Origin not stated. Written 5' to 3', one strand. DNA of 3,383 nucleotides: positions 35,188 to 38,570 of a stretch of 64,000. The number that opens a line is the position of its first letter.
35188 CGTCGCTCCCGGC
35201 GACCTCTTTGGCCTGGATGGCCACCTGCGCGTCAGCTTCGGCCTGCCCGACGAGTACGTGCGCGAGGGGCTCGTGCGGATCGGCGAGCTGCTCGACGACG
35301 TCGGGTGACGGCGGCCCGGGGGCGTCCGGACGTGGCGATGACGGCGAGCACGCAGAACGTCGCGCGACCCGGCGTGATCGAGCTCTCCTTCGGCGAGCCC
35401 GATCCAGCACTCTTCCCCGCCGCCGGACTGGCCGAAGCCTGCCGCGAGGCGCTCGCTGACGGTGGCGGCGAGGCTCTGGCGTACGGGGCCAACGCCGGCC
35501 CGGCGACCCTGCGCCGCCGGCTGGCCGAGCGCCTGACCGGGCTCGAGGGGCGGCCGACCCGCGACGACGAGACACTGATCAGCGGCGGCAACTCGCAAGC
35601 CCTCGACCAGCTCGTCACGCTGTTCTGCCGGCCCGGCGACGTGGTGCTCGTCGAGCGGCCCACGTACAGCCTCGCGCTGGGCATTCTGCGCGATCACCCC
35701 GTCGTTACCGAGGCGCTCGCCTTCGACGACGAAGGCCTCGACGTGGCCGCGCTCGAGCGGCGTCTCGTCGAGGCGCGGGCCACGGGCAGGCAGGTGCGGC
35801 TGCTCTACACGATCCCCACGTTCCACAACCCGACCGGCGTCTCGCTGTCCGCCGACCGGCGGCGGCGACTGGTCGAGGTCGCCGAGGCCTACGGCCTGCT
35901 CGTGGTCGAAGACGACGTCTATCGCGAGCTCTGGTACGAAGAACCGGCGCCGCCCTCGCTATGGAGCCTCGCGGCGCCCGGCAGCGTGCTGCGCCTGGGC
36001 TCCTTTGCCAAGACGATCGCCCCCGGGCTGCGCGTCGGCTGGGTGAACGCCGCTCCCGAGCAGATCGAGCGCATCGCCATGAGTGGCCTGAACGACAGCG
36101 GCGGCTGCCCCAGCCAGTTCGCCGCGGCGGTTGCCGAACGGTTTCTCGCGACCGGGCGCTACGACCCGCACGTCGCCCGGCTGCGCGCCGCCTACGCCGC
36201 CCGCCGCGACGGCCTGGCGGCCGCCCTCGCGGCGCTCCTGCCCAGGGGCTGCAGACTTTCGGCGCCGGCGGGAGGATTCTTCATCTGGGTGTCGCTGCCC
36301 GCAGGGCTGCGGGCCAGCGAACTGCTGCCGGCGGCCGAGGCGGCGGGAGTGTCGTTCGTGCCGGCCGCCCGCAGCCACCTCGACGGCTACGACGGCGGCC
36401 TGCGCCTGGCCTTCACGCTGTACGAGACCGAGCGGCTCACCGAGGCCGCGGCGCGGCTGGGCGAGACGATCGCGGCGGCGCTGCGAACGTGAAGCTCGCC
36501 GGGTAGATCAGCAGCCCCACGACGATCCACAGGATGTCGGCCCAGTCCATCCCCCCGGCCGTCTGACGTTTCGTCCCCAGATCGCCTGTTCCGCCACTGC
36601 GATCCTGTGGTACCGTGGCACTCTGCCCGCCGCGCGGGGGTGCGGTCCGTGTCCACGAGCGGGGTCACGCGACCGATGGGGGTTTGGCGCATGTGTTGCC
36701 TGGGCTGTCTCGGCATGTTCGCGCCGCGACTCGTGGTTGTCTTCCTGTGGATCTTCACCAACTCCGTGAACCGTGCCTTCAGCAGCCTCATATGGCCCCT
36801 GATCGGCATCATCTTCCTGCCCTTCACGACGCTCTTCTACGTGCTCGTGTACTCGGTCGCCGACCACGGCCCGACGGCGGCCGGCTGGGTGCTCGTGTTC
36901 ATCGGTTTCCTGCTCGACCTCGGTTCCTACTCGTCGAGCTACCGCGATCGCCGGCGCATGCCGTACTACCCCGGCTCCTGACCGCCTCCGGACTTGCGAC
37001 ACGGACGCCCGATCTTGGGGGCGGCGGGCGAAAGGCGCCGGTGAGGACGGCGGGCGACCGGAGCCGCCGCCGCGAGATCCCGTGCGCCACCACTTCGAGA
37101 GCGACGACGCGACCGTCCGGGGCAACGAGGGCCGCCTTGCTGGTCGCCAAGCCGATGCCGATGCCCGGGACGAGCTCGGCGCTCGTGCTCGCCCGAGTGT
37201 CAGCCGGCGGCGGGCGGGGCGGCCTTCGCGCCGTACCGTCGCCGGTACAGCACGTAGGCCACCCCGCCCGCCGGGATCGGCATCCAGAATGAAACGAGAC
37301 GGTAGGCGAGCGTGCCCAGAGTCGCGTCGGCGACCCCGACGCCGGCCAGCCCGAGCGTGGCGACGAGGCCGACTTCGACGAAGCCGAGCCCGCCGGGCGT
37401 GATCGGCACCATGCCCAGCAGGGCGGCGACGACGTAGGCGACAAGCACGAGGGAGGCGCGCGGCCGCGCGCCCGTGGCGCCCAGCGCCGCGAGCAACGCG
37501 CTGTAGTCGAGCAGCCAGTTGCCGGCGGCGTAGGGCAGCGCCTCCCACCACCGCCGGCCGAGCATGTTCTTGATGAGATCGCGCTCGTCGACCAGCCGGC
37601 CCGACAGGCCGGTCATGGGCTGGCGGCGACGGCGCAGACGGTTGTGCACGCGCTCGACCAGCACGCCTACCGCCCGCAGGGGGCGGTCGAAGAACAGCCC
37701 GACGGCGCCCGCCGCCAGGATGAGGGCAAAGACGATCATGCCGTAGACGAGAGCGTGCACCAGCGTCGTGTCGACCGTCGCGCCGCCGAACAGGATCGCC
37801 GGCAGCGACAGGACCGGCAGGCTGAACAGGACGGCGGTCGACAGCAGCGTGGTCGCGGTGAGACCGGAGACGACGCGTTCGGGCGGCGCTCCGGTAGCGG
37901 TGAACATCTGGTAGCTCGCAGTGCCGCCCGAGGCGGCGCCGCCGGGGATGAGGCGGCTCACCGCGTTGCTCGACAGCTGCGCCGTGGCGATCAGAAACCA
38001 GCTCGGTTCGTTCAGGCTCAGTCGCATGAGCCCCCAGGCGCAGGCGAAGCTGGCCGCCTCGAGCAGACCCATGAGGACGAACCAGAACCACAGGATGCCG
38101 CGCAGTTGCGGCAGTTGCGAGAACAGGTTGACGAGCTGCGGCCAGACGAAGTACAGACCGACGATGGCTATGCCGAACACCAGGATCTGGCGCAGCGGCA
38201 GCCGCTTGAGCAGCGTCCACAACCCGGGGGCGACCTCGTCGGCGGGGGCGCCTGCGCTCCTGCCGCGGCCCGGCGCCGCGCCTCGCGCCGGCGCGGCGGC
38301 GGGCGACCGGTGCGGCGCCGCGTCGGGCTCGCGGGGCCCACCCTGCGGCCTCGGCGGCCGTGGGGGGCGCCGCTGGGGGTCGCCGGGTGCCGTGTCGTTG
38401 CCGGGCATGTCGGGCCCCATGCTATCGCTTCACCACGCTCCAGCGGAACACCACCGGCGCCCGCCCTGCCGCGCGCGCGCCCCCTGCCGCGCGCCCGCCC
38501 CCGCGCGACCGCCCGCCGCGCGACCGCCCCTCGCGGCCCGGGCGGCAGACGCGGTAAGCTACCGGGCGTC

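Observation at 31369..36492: Unusual Cys-rich Fe-S protein (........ plus 2x[4Fe-4S]) heading a cassette with mu-crystallin/OCD and two class-I aminotransferases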

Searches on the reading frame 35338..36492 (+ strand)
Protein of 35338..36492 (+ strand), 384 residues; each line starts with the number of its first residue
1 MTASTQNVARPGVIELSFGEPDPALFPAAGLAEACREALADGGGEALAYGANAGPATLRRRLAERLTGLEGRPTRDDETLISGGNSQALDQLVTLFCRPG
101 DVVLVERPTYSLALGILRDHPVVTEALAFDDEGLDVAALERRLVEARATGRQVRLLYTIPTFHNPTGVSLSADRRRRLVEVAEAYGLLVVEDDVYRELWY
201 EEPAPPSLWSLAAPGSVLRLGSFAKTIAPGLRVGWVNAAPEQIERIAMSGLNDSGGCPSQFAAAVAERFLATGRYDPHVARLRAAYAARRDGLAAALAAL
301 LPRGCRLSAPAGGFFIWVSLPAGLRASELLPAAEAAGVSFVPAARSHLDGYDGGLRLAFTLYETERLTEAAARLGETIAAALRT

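Call 3: search_protein_families(library=pfam, proteins=[window:35338-36492:+], max_evalue=0.01)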
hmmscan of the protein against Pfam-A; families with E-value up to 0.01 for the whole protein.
window:35338-36492:+ (384 aa): 2 families
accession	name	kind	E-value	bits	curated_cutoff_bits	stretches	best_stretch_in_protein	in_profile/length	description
PF00155.27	Aminotran_1_2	-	2.4e-34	119.5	19.7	1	13-374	3-361/361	Aminotransferase class I and II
PF12897.13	Asp_aminotransf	-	2.3e-11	43.6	27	1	103-371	127-402/421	Aspartate amino-transferase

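Call 4: search_protein_families(library=ncbifam, proteins=[window:35338-36492:+], max_evalue=0.01)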
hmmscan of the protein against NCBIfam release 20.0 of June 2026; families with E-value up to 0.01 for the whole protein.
window:35338-36492:+ (384 aa): 65 families (the best 25 are shown)
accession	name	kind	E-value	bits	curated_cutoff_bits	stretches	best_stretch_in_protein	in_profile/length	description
TIGR04461.1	endura_MppQ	equivalog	3.4e-90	302.9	540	1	5-382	6-384/392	enduracididine biosynthesis enzyme MppQ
NF052282.1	PLP_TF_PdxR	equivalog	6.1e-63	213.4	320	1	10-374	91-447/448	MocR-like pyridoxine biosynthesis transcription factor PdxR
NF052290.2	MocR_like_YczR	exception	5.5e-59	200.1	487.4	1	26-376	113-456/458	MocR-like transcription factor YczR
NF052286.1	ecto_TF_EhuR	exception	2.9e-37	128.3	480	1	68-370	150-441/458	MocR-like ectoine utilization transcription factor EhuR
NF041364.1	GntC_guanitoxin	equivalog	1.8e-35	122.5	415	1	19-376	4-355/356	guanitoxin biosynthesis PLP-dependent (S)-gamma-hydroxy-L-arginine cyclodehydratase GntC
NF052281.1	rhizopine_MocR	equivalog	3.6e-35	121.5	650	1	2-375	112-476/479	rhizopine catabolism transcriptional regulator MocR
NF004770.0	PRK06108.1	subfamily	1.8e-30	106.1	422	1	7-379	32-393/396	pyridoxal phosphate-dependent aminotransferase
NF005732.0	PRK07550.1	equivalog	2.1e-28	99.5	366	1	13-376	34-386/389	aminotransferase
NF005855.0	PRK07777.1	equivalog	1e-24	87.6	553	1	5-376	22-386/391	pyridoxal phosphate-dependent aminotransferase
NF012025.0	PRK15481.1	equivalog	4.1e-24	85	573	1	13-327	88-381/432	MocR-like B6 salvage transcription factor PtsJ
NF006756.0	PRK09276.1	subfamily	9e-24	84.1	507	1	13-376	33-384/387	LL-diaminopimelate aminotransferase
NF052285.1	GABA_TF_GabR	exception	9.6e-24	84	600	1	10-348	91-419/456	MocR-like transcriptional regulator GabR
TIGR03540.1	DapC_direct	equivalog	2.4e-22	79.4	593.25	1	12-376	30-382/383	LL-diaminopimelate aminotransferase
NF005816.0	PRK07682.1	equivalog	1.8e-21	76.2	620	1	12-327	30-333/390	aminotransferase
NF005744.0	PRK07568.1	subfamily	2e-21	76.3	389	1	33-321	46-327/398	pyridoxal phosphate-dependent aminotransferase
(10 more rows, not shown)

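Call 20: search_solved_structures(query=window:35338-36492:+, max_evalue=1e-15)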
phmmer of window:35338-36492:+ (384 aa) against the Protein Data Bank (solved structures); distinct sequences matched with E-value up to 1e-15: 41.
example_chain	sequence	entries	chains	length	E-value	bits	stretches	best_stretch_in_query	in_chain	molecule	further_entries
1x0m_A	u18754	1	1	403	2.2e-71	244.2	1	11-383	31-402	Aminotransferase II Homologue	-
3aov_A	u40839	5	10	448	3.2e-71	243.7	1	11-383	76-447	Putative uncharacterized protein PH0207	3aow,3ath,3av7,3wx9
8tn2_A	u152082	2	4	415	1.4e-69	238.3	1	5-375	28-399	PLP-dependent aminotransferase MppQ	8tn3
1wst_A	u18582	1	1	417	1.1e-67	232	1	11-381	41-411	multiple substrate aminotransferase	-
2egy_A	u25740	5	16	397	9.8e-51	176.3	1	9-380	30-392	Alpha-aminodipate aminotransferase | 2-aminoadipate transaminase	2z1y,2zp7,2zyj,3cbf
1vp4_A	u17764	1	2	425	4e-48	167.7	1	13-378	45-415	aminotransferase, putative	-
2zc0_A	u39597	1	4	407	1.4e-45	159.3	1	13-366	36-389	Alanine glyoxylate transaminase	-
6hnb_A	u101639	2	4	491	5e-33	118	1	46-200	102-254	Aromatic amino acid aminotransferase I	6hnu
4gdy_A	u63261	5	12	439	4.2e-30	108.4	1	13-374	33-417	Kynurenine/alpha-aminoadipate aminotransferase, mitochondrial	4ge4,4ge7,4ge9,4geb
6s8w_A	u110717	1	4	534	4.7e-30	108.2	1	46-320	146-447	Aromatic aminotransferase Aro8, putative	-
3ue8_A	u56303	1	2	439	5.7e-30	108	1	13-374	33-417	Kynurenine/alpha-aminoadipate aminotransferase, mitochondrial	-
2xh1_A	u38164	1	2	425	6e-30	107.9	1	13-371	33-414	KYNURENINE/ALPHA-AMINOADIPATE AMINOTRANSFERASE, MITOCHONDRIAL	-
2qlr_A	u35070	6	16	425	6e-30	107.9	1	13-371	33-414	Kynurenine/alpha-aminoadipate aminotransferase mitochondrial | Kynurenine/alpha-aminoadipate aminotransferase, mitochondrial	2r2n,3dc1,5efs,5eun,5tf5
2vgz_A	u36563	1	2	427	6.1e-30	107.9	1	13-371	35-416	KYNURENINE/ALPHA-AMINOADIPATE AMINOTRANSFERASE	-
6d0a_A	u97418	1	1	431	6.3e-30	107.8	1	13-371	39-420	Kynurenine/alpha-aminoadipate aminotransferase, mitochondrial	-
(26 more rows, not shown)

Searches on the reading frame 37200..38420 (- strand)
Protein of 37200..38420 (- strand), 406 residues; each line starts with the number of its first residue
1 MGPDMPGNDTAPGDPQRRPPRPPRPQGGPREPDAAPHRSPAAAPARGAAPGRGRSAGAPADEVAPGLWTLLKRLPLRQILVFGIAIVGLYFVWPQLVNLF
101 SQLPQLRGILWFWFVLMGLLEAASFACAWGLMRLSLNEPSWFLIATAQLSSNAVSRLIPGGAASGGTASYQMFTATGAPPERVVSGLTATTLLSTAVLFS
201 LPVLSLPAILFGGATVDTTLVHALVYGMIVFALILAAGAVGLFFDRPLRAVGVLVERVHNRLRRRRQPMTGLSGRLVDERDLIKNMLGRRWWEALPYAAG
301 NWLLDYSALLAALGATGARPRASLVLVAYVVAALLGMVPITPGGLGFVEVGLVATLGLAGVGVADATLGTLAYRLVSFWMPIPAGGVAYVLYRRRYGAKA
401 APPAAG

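Call 3: search_protein_families(library=pfam, proteins=[window:37200-38420:-], max_evalue=0.01)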
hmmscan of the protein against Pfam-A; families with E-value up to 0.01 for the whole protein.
window:37200-38420:- (406 aa): 1 family
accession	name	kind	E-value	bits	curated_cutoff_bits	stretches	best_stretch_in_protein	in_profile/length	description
PF03706.18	LPG_synthase_TM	-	3.6e-23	82.9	33.4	1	81-385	2-302/302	Lysylphosphatidylglycerol synthase TM region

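Call 4: search_protein_families(library=ncbifam, proteins=[window:37200-38420:-], max_evalue=0.01)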
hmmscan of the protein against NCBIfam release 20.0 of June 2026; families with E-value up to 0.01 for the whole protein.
window:37200-38420:- (406 aa): 2 families
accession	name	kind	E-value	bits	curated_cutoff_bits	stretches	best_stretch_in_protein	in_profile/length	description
TIGR00374.1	TIGR00374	subfamily_domain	1.4e-17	64.2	43.2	1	138-395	60-316/323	flippase-like domain-containing protein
NF033480.1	bifunc_MprF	equivalog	1.4e-11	43.5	600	1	97-391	27-296/841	bifunctional lysylphosphatidylglycerol flippase/synthetase MprF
